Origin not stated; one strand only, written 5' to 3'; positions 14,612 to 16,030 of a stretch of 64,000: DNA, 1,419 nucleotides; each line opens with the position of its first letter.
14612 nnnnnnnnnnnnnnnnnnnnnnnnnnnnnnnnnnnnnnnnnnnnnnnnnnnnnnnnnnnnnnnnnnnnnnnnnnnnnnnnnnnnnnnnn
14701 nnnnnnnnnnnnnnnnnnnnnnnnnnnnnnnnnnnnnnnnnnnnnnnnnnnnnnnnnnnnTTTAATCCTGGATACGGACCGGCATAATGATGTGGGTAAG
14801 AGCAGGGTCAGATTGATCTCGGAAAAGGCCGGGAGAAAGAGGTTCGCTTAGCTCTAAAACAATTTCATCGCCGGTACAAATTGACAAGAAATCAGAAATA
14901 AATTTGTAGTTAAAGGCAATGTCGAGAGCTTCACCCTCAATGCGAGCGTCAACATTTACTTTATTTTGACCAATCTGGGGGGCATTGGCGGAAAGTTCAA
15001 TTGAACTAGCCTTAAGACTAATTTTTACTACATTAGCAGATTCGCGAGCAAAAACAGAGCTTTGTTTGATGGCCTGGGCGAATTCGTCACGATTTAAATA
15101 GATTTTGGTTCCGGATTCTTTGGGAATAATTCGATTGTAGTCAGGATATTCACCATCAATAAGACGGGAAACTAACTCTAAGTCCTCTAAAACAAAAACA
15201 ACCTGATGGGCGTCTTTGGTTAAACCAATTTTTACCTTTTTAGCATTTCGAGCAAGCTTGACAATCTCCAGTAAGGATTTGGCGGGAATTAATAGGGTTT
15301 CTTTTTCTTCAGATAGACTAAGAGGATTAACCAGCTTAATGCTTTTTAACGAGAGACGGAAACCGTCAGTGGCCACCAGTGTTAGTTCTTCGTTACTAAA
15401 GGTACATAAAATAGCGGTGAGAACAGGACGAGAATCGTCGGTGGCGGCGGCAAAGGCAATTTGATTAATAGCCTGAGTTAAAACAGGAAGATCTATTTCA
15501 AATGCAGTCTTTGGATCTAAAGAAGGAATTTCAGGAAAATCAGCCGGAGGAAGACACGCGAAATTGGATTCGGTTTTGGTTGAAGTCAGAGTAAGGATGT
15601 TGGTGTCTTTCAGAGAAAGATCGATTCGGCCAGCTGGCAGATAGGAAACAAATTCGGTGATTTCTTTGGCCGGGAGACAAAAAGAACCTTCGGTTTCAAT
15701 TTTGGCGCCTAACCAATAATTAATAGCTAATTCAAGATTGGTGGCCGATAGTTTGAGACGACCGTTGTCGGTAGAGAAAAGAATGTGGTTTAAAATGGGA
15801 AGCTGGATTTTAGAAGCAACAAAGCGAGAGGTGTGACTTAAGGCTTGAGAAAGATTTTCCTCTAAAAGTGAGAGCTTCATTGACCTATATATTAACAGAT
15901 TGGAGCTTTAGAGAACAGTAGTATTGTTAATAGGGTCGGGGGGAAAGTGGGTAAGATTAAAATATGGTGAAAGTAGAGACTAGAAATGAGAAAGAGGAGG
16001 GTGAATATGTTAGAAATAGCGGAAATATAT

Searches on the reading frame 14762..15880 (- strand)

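Call 72: search_protein_families(library=pfam, proteins=[window:14762-15880:-], max_evalue=0.00001)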
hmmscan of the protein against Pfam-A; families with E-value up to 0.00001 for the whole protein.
window:14762-15880:- (372 aa): 3 families
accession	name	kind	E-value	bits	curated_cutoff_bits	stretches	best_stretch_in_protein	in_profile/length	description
PF02767.21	DNA_pol3_beta_2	-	3.1e-31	108.5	27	1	131-247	4-116/116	DNA polymerase III beta subunit, central domain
PF02768.20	DNA_pol3_beta_3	-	5.8e-28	97.6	27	1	250-369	2-121/121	DNA polymerase III beta subunit, C-terminal domain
PF00712.24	DNA_pol3_beta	-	1.3e-25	90.3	24.4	2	1-119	1-120/120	DNA polymerase III beta subunit, N-terminal domain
